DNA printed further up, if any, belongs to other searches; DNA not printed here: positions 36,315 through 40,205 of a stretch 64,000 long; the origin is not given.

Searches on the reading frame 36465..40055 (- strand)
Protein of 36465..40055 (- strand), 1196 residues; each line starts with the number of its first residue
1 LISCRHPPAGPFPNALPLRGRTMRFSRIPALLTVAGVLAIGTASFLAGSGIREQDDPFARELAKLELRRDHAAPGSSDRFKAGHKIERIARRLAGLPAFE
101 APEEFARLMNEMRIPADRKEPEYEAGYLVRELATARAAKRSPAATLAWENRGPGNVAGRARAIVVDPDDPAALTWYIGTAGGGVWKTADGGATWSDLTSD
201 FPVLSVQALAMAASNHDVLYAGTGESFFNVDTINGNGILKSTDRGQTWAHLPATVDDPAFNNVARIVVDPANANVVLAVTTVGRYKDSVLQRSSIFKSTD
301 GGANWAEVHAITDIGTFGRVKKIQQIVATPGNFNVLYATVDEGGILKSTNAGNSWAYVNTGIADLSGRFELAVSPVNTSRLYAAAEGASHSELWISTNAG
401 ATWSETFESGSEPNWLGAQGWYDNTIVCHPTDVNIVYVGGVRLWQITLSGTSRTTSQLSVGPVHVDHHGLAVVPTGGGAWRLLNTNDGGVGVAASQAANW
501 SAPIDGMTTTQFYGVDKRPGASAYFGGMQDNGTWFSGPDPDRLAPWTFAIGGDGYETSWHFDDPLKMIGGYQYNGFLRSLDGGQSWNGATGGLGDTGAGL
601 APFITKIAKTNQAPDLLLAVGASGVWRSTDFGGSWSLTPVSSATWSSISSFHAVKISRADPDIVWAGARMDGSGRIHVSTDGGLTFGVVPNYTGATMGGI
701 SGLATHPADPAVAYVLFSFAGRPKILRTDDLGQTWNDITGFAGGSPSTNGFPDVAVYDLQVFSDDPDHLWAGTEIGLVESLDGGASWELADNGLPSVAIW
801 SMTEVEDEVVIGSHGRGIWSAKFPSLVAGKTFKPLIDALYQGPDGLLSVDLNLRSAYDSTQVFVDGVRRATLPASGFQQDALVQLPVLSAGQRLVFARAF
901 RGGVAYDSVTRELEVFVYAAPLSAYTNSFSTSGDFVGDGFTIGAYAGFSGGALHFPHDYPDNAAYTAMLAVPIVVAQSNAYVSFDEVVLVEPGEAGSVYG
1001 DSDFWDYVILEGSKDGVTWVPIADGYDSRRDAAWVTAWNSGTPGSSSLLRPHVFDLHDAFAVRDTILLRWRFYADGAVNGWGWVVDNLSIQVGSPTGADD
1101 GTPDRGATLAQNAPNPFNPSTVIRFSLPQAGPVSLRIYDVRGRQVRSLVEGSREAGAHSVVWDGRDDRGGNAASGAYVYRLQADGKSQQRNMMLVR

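Call 12: search_protein_families(library=pfam, proteins=[window:36465-40055:-], max_evalue=0.001)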
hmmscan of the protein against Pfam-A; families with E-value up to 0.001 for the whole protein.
window:36465-40055:- (1196 aa): 3 families
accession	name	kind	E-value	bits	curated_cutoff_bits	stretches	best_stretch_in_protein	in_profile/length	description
PF15902.12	Sortilin-Vps10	-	7.4e-23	81.5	33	3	294-430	2-136/446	Sortilin, neurotensin receptor 3,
PF13860.13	FlgD_ig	-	2.6e-11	43.8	27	1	1129-1184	21-76/79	FlgD Ig-like domain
PF02012.26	BNR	-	1.3e-10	40.1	27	0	394-404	1-11/12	BNR/Asp-box repeat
